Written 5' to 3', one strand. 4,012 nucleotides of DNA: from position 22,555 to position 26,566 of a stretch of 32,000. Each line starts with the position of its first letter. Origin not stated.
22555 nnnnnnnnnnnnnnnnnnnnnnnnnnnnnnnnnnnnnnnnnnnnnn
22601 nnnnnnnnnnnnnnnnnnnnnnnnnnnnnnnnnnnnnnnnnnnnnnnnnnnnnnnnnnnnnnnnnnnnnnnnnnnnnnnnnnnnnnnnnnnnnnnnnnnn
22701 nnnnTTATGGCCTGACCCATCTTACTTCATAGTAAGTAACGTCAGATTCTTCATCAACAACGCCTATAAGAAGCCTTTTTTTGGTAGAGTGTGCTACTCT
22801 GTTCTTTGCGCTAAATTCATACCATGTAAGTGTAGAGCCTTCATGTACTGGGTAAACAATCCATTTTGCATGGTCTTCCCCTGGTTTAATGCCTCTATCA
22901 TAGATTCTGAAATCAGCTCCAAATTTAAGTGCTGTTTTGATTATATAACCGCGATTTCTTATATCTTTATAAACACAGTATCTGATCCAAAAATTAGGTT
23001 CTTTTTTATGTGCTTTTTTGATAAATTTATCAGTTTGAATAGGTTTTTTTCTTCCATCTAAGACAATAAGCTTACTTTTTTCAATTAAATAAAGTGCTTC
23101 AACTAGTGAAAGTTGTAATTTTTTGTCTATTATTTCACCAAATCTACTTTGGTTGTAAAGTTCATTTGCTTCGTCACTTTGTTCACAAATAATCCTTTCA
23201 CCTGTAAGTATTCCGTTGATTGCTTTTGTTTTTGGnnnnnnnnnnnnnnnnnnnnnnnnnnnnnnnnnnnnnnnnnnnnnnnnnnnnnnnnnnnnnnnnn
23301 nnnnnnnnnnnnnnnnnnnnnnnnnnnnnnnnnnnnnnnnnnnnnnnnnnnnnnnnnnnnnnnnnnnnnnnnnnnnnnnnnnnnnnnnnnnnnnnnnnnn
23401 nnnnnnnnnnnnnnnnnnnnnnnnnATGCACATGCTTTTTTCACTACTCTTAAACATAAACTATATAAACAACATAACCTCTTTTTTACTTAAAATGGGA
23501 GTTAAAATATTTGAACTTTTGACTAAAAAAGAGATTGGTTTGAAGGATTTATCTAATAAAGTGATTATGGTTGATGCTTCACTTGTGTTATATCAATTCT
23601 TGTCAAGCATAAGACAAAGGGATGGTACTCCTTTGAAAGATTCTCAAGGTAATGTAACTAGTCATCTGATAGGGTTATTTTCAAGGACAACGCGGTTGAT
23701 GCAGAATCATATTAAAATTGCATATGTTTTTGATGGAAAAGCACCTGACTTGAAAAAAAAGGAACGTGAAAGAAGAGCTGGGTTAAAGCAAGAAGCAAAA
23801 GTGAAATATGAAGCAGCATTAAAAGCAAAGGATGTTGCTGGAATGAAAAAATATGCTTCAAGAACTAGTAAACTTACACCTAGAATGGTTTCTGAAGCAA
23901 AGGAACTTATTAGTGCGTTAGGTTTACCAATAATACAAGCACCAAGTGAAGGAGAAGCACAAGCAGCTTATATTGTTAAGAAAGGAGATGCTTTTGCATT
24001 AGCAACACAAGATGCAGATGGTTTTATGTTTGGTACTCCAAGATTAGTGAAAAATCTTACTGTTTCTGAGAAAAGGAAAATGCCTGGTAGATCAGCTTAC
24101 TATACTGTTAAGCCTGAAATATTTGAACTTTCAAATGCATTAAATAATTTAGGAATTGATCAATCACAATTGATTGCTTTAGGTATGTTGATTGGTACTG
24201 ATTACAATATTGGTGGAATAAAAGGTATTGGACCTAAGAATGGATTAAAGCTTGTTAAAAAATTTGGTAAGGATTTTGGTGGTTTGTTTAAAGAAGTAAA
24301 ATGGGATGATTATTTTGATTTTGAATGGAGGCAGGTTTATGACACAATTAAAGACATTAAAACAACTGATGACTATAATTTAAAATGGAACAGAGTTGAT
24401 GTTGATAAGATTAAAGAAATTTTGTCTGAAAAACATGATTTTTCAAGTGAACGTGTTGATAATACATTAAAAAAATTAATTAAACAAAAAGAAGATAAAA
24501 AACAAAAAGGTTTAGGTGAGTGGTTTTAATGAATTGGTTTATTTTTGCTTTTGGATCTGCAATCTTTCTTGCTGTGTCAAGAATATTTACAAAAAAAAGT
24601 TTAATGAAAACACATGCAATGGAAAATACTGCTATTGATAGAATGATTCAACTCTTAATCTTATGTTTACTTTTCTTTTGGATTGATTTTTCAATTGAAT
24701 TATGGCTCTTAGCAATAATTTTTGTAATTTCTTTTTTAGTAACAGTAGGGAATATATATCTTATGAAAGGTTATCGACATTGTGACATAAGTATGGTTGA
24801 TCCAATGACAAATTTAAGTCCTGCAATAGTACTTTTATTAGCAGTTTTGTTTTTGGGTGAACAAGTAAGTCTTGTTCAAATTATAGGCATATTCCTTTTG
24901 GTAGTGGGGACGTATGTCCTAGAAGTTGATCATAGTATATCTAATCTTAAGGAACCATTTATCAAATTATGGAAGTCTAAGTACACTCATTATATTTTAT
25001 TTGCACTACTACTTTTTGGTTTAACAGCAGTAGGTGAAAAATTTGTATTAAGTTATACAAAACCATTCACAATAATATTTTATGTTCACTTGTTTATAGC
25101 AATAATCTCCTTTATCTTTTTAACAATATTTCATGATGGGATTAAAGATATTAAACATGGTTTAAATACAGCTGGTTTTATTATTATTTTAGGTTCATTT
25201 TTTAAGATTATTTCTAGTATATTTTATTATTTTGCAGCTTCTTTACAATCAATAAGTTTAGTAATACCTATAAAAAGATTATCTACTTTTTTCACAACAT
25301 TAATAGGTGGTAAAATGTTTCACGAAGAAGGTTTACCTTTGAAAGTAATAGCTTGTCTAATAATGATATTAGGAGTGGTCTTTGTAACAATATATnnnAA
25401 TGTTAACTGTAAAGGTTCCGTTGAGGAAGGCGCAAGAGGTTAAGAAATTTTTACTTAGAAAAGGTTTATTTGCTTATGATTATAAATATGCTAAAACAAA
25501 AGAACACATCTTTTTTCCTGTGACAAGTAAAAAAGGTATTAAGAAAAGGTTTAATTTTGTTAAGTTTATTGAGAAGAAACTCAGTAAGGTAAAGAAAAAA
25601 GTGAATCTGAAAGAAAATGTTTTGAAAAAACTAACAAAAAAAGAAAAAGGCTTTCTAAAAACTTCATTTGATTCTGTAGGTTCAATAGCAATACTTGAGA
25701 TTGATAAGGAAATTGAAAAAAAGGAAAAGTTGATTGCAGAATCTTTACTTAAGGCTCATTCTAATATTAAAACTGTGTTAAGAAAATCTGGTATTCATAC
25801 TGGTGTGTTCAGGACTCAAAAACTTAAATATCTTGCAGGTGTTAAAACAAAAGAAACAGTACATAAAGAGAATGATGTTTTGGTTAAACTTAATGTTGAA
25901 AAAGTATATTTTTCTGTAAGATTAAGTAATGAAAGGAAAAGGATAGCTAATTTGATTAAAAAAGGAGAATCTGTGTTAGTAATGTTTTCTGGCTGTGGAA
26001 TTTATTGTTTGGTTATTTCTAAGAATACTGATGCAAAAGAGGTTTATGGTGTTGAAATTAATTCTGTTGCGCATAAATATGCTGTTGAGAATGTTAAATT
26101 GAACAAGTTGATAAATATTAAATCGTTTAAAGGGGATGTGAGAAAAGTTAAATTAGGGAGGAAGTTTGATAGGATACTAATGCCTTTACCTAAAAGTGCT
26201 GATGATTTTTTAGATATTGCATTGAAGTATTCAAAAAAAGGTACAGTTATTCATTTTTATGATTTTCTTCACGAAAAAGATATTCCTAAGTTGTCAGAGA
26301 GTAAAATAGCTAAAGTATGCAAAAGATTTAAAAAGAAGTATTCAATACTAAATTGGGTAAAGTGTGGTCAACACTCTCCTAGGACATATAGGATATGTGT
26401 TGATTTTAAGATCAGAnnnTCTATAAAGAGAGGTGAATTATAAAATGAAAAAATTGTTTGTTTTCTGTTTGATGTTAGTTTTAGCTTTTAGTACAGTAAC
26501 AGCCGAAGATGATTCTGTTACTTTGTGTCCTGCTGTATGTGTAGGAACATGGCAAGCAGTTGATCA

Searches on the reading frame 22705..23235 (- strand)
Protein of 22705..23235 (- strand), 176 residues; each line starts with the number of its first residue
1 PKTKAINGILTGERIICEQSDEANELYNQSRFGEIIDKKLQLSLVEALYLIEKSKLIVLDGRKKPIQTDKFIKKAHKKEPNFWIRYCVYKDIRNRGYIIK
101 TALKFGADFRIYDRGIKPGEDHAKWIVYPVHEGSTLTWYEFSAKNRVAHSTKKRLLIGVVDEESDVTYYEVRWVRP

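Call 63: search_protein_families(library=pfam, proteins=[window:22705-23235:-], max_evalue=0.0001)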
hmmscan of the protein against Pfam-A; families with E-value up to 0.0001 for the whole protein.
window:22705-23235:- (176 aa): 2 families
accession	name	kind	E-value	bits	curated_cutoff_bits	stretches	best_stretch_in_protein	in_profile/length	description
PF01974.23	tRNA_int_endo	-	6.2e-29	100.4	27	1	82-168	1-85/85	tRNA intron endonuclease, catalytic C-terminal domain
PF02778.19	tRNA_int_endo_N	-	9.3e-16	57.5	21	1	7-70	2-65/67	tRNA intron endonuclease, N-terminal domain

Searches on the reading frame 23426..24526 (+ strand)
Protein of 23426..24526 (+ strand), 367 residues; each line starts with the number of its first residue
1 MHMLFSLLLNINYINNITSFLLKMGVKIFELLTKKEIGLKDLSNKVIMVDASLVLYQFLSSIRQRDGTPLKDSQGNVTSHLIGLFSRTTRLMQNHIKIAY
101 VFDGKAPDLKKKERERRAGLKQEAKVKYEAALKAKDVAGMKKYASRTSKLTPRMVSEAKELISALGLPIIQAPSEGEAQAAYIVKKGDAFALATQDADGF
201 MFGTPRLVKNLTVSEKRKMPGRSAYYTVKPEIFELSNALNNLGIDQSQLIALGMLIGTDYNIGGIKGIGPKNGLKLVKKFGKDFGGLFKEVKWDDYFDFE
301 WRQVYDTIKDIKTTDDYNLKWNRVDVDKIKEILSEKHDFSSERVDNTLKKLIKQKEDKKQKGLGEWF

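Call 11: search_protein_families(library=pfam, proteins=[window:23426-24526:+], max_evalue=0.001)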
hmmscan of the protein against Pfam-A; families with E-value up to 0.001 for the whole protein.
window:23426-24526:+ (367 aa): 2 families
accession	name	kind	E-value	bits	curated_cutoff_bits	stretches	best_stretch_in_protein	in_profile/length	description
PF00867.23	XPG_I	-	7.4e-24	84.4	24.9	1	166-259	1-89/89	XPG I-region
PF00752.23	XPG_N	-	2.2e-19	70.2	22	1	35-123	17-100/101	XPG N-terminal domain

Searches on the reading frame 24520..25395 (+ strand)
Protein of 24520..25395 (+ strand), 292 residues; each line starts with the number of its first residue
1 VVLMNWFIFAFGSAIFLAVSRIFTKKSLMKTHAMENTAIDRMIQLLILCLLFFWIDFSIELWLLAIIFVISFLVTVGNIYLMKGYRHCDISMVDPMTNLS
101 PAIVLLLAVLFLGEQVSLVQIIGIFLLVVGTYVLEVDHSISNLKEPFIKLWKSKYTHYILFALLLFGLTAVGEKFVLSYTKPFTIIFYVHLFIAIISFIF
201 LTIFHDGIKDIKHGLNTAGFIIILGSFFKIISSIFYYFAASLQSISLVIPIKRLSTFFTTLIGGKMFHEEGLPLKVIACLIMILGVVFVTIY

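Call 11: search_protein_families(library=pfam, proteins=[window:24520-25395:+], max_evalue=0.001)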
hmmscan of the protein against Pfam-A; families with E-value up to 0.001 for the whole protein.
window:24520-25395:+ (292 aa): 4 families
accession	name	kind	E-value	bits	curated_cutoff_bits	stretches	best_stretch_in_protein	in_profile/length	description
PF00892.27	EamA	-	1.3e-23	84.2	28.2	2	6-134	3-133/135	EamA-like transporter family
PF10639.15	TMEM234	-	4.3e-05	24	30.1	0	230-287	52-110/113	Putative transmembrane family 234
PF06027.18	SLC35F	-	8.2e-05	22.7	21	1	68-288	77-296/299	Solute carrier family 35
PF05653.20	Mg_trans_NIPA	-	0.00066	19.4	26.2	0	8-287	8-280/295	Magnesium transporter NIPA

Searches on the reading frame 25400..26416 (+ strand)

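Call 11: search_protein_families(library=pfam, proteins=[window:25400-26416:+], max_evalue=0.001)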
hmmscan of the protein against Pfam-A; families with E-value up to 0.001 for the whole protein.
window:25400-26416:+ (339 aa): 7 families
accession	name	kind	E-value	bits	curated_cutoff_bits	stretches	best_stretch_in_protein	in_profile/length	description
PF02475.24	TRM5-TYW2_MTfase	-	3.6e-45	154.3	28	1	153-311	1-160/164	TRM5/TYW2 methyltransferase domain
PF25133.1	TYW2_N_2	-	3.1e-18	66.1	27.7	1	71-150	2-79/79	TYW2 N-terminal domain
PF18093.7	Trm5_N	-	7.4e-08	32.5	22.7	1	3-43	1-41/47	tRNA methyltransferase 5 N-terminal domain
PF13847.12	Methyltransf_31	-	2e-05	24.8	27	1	186-311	1-127/145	Methyltransferase domain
PF06325.19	PrmA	-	6.8e-05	22.9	22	1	183-241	156-213/296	Ribosomal protein L11 methyltransferase (PrmA)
PF13649.12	Methyltransf_25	-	0.00052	21.1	27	0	193-261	2-70/97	Methyltransferase domain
PF05175.20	MTS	-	0.00055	20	23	0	189-261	32-104/170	Methyltransferase small domain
